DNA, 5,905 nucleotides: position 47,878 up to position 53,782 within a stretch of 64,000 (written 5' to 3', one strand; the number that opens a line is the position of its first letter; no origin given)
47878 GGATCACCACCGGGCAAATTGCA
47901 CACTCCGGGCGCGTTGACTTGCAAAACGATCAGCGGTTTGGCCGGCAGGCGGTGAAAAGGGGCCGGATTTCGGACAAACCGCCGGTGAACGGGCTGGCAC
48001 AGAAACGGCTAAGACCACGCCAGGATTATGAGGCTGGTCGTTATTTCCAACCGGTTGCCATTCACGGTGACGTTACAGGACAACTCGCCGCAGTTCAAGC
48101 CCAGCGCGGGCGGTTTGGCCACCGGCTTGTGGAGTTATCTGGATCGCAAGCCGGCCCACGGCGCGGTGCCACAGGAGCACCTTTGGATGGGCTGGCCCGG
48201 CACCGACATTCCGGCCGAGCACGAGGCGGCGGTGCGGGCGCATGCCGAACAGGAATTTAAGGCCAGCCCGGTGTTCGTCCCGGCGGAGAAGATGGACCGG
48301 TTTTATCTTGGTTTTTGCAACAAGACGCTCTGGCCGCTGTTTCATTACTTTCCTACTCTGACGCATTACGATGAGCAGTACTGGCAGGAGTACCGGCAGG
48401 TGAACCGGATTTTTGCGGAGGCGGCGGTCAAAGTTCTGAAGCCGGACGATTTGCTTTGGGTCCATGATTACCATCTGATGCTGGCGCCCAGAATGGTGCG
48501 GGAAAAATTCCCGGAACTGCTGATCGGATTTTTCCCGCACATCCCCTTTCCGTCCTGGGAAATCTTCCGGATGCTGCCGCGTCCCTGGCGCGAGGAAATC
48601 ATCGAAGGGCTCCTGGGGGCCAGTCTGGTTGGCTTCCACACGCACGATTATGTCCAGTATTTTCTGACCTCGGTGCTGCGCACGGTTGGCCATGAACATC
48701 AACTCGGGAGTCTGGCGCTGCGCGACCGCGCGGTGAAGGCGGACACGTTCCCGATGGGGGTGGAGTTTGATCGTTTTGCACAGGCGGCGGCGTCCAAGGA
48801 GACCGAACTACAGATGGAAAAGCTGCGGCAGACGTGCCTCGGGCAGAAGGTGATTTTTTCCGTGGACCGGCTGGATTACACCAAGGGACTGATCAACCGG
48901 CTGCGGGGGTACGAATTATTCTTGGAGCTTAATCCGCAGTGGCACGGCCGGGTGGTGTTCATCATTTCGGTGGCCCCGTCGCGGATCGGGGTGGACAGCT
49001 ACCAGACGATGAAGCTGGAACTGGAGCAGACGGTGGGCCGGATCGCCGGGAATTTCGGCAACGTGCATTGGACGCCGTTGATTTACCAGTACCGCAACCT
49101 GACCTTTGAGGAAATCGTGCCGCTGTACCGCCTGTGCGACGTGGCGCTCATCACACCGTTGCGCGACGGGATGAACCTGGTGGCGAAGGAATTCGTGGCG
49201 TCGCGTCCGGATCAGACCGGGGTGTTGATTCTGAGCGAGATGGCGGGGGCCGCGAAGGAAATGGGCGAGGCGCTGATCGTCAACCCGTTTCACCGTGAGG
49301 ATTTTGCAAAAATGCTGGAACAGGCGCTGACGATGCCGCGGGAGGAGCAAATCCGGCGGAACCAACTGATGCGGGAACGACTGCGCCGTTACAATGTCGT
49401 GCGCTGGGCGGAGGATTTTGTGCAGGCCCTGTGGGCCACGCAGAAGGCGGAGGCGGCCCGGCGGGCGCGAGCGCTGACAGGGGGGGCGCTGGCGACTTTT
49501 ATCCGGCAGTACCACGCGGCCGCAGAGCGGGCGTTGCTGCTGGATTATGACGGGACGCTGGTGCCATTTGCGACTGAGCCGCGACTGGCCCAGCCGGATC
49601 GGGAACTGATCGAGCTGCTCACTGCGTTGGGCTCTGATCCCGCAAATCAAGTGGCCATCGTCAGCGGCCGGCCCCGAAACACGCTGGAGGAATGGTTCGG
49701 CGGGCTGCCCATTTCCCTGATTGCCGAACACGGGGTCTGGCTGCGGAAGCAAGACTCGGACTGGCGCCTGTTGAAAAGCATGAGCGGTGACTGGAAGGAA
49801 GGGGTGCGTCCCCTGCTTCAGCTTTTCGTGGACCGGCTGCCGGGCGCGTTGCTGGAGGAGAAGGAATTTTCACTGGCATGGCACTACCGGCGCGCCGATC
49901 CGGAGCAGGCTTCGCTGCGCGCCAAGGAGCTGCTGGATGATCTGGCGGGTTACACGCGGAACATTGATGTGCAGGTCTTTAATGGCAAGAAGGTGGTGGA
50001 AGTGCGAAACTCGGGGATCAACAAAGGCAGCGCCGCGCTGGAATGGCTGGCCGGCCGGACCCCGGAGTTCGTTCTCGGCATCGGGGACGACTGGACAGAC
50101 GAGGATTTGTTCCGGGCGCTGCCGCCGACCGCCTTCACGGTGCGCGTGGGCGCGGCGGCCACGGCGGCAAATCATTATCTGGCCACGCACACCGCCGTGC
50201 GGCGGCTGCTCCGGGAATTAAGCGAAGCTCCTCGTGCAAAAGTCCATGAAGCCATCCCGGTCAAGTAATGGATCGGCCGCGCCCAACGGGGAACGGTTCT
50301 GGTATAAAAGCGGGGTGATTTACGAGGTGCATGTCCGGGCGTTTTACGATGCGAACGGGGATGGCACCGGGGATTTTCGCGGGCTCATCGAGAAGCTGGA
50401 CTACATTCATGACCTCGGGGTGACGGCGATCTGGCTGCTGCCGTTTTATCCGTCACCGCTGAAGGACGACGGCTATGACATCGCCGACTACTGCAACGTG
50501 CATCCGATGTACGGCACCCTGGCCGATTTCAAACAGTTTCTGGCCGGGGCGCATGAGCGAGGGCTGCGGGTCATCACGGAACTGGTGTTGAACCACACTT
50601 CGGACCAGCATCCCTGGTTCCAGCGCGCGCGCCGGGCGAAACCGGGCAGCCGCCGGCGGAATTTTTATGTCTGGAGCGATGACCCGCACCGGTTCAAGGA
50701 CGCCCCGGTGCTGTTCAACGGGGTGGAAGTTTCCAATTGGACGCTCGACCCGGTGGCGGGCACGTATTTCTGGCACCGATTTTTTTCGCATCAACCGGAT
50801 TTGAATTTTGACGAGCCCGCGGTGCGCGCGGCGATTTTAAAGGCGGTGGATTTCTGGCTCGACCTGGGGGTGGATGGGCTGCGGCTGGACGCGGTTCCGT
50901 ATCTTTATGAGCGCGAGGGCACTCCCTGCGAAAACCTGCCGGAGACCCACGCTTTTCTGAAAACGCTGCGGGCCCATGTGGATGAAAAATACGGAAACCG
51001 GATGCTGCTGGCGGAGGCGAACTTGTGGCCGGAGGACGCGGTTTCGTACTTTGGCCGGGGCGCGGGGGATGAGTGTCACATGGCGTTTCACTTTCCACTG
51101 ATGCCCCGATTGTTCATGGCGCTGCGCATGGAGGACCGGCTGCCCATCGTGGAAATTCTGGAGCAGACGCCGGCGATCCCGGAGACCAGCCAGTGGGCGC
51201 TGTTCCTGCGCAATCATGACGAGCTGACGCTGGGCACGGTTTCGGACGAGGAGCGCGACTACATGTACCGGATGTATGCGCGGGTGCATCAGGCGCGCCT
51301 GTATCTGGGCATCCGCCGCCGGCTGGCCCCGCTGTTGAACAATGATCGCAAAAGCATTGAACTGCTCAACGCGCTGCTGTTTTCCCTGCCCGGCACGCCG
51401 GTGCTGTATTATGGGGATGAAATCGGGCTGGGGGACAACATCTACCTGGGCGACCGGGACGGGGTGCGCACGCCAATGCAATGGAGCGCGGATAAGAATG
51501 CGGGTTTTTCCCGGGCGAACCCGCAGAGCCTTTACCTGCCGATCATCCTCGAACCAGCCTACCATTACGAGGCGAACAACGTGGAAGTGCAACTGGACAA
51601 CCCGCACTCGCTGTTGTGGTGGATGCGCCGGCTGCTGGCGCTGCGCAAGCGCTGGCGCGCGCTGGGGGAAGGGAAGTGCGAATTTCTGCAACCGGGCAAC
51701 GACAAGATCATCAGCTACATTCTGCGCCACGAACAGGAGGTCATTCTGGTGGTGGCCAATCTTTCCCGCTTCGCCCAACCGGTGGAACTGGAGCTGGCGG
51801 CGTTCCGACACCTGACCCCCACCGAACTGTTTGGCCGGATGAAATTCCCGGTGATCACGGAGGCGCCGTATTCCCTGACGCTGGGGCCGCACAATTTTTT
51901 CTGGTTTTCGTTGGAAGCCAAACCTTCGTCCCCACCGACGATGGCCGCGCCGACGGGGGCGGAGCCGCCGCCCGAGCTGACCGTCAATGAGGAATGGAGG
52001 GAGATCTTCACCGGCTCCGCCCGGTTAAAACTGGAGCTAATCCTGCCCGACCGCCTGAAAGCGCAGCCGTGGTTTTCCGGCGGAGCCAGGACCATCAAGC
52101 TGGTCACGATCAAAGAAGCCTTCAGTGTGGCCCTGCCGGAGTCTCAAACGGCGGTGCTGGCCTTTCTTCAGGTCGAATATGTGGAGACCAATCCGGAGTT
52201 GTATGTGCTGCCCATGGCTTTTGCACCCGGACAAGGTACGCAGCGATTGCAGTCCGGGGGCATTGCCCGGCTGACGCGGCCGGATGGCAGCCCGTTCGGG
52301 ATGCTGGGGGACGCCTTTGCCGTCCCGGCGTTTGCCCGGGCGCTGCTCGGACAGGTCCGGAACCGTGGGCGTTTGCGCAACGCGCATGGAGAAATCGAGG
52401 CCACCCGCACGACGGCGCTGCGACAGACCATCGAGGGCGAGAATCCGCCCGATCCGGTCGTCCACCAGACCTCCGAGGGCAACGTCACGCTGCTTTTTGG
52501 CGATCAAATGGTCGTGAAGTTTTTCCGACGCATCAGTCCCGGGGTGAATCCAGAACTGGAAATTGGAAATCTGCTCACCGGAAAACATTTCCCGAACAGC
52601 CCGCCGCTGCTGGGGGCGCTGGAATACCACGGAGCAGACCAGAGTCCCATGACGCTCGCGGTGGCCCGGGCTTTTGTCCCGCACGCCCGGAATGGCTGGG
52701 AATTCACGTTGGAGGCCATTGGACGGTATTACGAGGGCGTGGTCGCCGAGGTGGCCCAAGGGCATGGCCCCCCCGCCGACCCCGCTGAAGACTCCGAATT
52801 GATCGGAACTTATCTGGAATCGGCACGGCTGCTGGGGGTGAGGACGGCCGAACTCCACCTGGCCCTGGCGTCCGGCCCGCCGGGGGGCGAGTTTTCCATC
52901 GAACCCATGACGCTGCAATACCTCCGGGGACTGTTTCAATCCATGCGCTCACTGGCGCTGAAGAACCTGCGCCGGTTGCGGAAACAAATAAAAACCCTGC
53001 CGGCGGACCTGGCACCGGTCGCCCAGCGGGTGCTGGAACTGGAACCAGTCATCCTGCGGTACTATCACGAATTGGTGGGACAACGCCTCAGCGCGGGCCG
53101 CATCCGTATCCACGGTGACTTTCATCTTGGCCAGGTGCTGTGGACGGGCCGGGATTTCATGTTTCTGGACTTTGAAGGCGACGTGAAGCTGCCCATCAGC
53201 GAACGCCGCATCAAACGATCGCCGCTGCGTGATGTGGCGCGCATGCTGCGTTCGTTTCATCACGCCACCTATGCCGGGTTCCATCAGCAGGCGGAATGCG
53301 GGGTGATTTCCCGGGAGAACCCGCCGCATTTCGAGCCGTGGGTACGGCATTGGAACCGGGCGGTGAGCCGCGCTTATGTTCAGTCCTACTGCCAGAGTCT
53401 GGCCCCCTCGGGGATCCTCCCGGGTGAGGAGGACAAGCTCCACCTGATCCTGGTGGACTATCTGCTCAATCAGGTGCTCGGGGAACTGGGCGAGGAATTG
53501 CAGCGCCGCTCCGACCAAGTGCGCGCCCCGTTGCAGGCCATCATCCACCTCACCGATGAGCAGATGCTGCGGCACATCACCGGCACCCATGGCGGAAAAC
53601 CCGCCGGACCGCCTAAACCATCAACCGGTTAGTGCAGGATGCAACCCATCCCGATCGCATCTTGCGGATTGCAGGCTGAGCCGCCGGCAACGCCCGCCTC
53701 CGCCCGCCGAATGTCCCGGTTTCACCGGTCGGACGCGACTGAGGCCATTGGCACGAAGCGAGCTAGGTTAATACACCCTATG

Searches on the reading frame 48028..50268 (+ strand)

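Call 54: search_protein_families(library=pfam, proteins=[window:48028-50268:+], max_evalue=0.00001)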
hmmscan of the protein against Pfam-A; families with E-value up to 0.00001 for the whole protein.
window:48028-50268:+ (746 aa): 2 families
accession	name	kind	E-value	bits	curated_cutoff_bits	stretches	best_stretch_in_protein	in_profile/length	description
PF00982.27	Glyco_transf_20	-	6.7e-143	477.3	32.5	1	2-468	2-471/473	Glycosyltransferase family 20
PF02358.22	Trehalose_PPase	-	1e-50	172.5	27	1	504-702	1-207/235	Trehalose-phosphatase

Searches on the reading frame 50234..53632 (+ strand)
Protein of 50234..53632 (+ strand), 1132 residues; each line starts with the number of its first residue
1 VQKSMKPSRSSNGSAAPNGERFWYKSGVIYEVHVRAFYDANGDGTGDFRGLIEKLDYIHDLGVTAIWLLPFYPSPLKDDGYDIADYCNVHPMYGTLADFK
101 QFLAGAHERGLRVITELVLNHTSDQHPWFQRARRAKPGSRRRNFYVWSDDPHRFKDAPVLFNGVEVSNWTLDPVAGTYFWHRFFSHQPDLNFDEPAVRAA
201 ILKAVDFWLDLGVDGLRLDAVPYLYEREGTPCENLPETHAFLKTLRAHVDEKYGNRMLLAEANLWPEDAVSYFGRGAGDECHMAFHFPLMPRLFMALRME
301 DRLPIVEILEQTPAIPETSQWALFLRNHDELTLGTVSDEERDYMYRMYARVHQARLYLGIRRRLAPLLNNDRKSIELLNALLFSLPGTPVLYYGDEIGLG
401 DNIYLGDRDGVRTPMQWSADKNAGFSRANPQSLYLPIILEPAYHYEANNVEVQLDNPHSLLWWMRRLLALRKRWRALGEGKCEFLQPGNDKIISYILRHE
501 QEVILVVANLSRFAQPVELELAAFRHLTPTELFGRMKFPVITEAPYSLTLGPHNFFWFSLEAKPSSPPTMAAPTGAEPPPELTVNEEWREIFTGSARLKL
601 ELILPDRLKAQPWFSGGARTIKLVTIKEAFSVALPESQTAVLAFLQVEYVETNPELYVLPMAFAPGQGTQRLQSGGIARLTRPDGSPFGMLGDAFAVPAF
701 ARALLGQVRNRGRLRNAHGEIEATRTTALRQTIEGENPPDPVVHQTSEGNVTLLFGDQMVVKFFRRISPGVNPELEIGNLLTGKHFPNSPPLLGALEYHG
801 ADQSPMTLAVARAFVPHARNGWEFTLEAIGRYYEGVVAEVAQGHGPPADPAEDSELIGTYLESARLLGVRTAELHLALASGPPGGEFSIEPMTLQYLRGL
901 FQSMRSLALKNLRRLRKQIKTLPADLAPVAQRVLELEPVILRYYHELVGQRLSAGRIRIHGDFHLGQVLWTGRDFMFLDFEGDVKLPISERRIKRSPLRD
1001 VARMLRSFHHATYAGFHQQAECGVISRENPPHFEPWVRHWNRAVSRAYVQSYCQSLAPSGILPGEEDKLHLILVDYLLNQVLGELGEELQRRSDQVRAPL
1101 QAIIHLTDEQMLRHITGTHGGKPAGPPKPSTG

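Call 54: search_protein_families(library=pfam, proteins=[window:50234-53632:+], max_evalue=0.00001)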
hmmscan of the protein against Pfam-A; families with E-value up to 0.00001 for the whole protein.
window:50234-53632:+ (1132 aa): 2 families
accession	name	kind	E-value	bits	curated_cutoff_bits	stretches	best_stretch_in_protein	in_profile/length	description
PF00128.31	Alpha-amylase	-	1.1e-93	315.3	22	1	34-480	4-446/446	Alpha amylase, catalytic domain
PF16657.11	Malt_amylase_C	-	1.6e-22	79.8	27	1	480-557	1-75/75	Maltogenic Amylase, C-terminal domain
